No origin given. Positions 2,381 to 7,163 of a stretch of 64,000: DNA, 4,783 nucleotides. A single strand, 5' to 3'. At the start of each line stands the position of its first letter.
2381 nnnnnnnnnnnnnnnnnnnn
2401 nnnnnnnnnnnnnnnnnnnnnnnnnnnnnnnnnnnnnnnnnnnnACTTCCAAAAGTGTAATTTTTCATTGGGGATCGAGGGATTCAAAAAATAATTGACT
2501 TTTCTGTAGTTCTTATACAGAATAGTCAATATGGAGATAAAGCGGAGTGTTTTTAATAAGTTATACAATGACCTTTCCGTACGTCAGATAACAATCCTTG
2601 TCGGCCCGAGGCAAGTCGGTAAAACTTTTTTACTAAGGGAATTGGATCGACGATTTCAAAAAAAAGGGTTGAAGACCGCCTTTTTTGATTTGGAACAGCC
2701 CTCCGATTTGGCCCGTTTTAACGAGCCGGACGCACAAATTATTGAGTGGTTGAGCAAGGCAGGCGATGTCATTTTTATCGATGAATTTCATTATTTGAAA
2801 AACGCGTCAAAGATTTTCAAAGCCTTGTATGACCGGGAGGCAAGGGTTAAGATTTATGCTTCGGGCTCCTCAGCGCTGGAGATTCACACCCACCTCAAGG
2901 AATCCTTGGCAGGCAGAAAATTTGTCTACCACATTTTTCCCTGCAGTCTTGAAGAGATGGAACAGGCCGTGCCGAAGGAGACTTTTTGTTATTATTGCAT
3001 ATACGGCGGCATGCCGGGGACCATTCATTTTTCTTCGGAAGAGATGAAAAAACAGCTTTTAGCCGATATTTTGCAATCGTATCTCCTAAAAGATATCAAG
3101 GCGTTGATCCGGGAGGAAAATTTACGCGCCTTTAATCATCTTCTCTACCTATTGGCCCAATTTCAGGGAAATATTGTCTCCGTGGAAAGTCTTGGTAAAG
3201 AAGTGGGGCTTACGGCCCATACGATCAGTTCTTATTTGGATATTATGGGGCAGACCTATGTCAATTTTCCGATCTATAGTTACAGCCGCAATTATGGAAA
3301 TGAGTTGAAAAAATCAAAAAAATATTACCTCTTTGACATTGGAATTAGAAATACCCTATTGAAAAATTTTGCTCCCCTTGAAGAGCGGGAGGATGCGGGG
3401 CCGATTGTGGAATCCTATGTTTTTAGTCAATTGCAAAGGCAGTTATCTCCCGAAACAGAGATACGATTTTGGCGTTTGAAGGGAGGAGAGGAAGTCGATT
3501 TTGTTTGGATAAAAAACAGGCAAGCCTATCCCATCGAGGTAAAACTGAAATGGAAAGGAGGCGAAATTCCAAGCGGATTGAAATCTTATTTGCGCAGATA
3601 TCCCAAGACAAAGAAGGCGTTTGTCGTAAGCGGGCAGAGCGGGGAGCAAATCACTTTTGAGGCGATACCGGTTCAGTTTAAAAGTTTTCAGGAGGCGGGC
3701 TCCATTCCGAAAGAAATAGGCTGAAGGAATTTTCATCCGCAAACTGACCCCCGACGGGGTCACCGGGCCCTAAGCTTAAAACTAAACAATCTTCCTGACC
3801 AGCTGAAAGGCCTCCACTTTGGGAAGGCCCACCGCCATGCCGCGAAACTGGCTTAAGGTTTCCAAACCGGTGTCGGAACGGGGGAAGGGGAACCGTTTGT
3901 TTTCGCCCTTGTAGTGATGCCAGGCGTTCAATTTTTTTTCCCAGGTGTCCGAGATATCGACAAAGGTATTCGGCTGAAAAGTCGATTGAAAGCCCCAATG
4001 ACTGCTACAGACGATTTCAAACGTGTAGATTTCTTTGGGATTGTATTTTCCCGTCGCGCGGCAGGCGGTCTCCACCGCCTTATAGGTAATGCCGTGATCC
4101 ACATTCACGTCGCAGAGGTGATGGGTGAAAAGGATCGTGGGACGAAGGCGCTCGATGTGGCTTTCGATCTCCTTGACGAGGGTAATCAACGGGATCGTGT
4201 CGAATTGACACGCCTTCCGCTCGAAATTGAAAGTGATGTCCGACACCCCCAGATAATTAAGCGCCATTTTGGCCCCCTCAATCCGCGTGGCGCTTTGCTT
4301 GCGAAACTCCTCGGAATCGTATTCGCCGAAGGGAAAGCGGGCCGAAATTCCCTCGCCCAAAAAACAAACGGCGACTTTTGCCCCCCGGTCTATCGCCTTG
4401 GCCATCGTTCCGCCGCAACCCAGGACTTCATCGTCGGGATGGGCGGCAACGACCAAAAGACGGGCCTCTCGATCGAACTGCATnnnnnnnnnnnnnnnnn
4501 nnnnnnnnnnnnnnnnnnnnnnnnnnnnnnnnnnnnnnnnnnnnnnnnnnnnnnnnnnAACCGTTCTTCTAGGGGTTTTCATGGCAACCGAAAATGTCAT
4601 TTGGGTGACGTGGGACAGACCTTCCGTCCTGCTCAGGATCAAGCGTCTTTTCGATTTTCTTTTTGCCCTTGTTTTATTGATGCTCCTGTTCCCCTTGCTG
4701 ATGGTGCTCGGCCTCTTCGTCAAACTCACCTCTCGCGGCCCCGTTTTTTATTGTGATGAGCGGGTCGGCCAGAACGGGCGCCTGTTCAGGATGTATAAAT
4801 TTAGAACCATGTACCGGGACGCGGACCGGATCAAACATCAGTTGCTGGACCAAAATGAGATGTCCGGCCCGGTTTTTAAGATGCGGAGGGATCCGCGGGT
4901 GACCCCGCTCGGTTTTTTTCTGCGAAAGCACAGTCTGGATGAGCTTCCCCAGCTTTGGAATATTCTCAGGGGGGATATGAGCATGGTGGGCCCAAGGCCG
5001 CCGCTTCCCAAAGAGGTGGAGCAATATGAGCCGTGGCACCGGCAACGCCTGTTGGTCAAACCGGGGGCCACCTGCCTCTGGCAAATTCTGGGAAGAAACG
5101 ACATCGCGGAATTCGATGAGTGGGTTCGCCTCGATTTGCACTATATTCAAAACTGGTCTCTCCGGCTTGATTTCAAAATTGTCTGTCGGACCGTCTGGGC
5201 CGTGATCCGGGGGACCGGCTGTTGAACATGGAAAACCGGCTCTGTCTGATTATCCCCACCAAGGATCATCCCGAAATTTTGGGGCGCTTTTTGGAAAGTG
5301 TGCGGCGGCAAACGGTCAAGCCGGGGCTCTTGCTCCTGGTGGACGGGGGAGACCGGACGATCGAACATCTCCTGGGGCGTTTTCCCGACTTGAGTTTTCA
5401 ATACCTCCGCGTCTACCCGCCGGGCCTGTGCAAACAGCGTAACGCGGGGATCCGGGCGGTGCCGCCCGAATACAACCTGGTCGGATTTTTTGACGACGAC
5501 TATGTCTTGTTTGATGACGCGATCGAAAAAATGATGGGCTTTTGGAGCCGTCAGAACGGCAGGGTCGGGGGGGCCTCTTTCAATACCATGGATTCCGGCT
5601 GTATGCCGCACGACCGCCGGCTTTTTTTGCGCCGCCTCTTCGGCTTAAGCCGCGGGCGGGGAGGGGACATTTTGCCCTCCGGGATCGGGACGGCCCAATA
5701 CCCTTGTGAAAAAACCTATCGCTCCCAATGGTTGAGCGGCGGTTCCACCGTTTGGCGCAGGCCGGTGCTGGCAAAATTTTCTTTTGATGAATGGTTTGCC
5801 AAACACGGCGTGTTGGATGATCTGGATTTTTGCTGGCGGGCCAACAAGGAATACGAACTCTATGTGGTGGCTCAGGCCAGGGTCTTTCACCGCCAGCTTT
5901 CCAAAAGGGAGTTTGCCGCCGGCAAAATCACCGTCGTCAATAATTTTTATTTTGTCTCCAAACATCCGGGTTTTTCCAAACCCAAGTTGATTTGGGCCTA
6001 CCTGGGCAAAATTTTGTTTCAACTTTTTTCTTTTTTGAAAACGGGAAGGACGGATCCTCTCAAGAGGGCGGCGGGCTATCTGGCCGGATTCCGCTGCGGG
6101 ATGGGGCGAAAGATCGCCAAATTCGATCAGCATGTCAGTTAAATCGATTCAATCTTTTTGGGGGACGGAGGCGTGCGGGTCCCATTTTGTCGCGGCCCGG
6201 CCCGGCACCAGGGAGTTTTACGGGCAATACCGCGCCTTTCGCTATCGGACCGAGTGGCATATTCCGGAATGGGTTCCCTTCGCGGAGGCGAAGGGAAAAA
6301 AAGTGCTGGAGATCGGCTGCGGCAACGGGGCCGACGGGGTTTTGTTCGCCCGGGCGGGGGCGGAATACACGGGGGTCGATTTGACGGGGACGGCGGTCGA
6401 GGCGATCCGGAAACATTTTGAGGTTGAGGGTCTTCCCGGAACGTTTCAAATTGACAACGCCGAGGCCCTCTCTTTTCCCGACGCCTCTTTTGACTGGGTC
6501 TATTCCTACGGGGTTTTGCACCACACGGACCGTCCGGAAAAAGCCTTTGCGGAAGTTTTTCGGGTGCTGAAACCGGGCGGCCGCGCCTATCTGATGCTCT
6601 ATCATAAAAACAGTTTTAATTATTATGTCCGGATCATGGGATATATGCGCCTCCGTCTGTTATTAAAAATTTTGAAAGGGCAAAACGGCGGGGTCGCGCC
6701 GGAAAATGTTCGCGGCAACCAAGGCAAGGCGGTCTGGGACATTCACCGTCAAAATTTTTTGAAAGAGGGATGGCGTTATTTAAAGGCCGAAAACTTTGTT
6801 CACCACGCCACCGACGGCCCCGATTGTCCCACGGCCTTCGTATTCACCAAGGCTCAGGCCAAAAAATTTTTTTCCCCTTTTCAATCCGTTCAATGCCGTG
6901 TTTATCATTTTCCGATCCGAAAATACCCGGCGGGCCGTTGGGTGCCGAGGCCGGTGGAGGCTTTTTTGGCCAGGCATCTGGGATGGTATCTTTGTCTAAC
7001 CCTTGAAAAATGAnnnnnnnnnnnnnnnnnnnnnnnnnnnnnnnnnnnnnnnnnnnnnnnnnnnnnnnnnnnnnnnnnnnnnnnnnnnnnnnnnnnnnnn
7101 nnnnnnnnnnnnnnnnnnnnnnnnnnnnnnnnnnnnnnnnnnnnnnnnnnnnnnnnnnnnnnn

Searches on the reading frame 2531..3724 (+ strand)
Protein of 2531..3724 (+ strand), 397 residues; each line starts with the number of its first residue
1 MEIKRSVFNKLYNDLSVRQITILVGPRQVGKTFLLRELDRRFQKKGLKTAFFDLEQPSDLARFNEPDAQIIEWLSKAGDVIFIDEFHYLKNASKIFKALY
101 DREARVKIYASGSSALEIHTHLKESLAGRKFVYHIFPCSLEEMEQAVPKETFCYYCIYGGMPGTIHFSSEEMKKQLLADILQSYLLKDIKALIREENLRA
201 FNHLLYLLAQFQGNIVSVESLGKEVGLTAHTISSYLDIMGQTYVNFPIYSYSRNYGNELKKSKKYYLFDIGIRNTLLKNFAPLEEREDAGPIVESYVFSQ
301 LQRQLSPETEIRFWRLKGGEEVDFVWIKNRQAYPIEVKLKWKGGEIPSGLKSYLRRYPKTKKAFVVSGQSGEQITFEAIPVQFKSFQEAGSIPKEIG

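Call 59: search_protein_families(library=pfam, proteins=[window:2531-3724:+], max_evalue=0.0001)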
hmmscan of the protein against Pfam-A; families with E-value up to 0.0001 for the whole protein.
window:2531-3724:+ (397 aa): 5 families
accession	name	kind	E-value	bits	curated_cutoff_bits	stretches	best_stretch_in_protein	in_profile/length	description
PF13635.12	DUF4143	-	4.7e-33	114.6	28.1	1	187-339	2-159/160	Domain of unknown function (DUF4143)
PF13173.12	AAA_14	-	1.3e-26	93.6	27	1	18-143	2-128/129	AAA domain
PF13401.12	AAA_22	-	2.4e-07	31.6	27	0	18-63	5-50/130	AAA domain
PF13191.12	AAA_16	-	3e-05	25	32.6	0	19-48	25-57/167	AAA ATPase domain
PF00004.35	AAA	-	6.3e-05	23.9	21.2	0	22-93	2-73/131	ATPase family associated with various cellular activities (AAA)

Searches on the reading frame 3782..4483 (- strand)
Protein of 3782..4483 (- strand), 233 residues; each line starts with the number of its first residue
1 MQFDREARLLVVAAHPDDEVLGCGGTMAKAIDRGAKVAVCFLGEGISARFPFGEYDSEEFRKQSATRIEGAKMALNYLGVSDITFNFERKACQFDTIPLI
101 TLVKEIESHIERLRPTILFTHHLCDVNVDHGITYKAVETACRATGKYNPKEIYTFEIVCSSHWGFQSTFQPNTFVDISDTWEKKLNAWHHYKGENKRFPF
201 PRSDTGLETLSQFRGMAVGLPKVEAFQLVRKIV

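Call 59: search_protein_families(library=pfam, proteins=[window:3782-4483:-], max_evalue=0.0001)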
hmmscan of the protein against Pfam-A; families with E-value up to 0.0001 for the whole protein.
window:3782-4483:- (233 aa): 1 family
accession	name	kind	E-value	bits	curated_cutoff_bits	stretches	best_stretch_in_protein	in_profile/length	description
PF02585.22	PIG-L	-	1.1e-21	78.1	28.2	1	10-140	1-128/129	GlcNAc-PI de-N-acetylase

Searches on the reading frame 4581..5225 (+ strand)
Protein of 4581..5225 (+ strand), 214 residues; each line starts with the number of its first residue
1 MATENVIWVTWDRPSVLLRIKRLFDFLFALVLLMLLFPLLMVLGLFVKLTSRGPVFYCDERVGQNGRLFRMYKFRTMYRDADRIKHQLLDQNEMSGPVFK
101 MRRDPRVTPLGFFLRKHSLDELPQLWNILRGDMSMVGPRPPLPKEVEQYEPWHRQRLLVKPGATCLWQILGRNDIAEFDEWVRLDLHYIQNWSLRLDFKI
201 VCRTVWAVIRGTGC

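Call 59: search_protein_families(library=pfam, proteins=[window:4581-5225:+], max_evalue=0.0001)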
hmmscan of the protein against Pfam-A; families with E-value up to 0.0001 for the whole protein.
window:4581-5225:+ (214 aa): 1 family
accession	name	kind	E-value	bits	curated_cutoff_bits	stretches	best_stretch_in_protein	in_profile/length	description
PF02397.22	Bac_transf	-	2.1e-68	229.9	27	1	21-209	1-178/179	Bacterial sugar transferase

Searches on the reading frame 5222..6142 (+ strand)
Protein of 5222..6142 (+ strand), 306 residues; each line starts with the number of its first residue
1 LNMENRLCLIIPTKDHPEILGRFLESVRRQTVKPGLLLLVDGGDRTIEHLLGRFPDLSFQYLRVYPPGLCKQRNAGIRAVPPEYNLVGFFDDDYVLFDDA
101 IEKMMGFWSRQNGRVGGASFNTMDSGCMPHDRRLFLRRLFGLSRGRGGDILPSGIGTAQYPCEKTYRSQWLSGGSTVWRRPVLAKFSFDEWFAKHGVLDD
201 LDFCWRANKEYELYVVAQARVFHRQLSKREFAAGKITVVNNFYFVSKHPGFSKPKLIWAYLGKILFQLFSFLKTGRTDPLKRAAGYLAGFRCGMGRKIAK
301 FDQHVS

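Call 59: search_protein_families(library=pfam, proteins=[window:5222-6142:+], max_evalue=0.0001)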
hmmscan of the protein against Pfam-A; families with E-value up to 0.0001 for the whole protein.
window:5222-6142:+ (306 aa): 2 families
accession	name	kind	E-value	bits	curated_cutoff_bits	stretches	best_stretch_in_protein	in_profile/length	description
PF00535.33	Glycos_transf_2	-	1.6e-09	38.4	23.3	1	9-112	2-108/168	Glycosyl transferase family 2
PF13641.12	Glyco_tranf_2_3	-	6.2e-05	23.5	27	0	7-231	3-217/230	Glycosyltransferase like family 2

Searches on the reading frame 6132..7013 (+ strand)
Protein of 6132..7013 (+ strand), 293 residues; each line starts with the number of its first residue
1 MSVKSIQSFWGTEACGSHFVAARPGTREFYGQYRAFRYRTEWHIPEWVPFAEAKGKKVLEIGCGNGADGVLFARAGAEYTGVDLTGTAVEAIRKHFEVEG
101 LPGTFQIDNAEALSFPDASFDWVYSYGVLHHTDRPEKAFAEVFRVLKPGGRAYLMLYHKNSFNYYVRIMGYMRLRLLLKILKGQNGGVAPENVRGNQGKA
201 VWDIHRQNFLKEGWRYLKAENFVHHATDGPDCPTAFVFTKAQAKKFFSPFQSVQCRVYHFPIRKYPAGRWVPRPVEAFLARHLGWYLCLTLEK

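Call 59: search_protein_families(library=pfam, proteins=[window:6132-7013:+], max_evalue=0.0001)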
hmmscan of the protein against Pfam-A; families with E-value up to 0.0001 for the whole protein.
window:6132-7013:+ (293 aa): 10 families
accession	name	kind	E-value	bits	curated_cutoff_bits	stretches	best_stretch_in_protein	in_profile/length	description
PF08241.18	Methyltransf_11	-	8e-25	87.8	21.2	1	59-153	1-94/95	Methyltransferase domain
PF13649.12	Methyltransf_25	-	1.6e-23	83.7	27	1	58-150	1-97/97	Methyltransferase domain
PF13847.12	Methyltransf_31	-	2.6e-18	66.5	27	1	54-153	3-108/145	Methyltransferase domain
PF08242.18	Methyltransf_12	-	2.5e-17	63.8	30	1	59-151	1-97/98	Methyltransferase domain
PF13489.12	Methyltransf_23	-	2.3e-14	53.9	27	1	52-161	20-123/164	Methyltransferase domain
PF01209.24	Ubie_methyltran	-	4e-10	39.9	20.1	1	51-159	44-156/233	ubiE/COQ5 methyltransferase family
PF02353.26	CMAS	-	3.4e-06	27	27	1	54-153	62-163/273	Mycolic acid cyclopropane synthetase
PF08003.17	Methyltransf_9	-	7.1e-06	25.6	23.8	1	23-151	83-214/315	Protein of unknown function (DUF1698)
PF20922.3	Anamorsin_N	-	3.9e-05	23.9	27.1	1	98-154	30-87/163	Anamorsin, N-terminal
PF05175.20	MTS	-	5.7e-05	23.2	23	1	52-157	29-141/170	Methyltransferase small domain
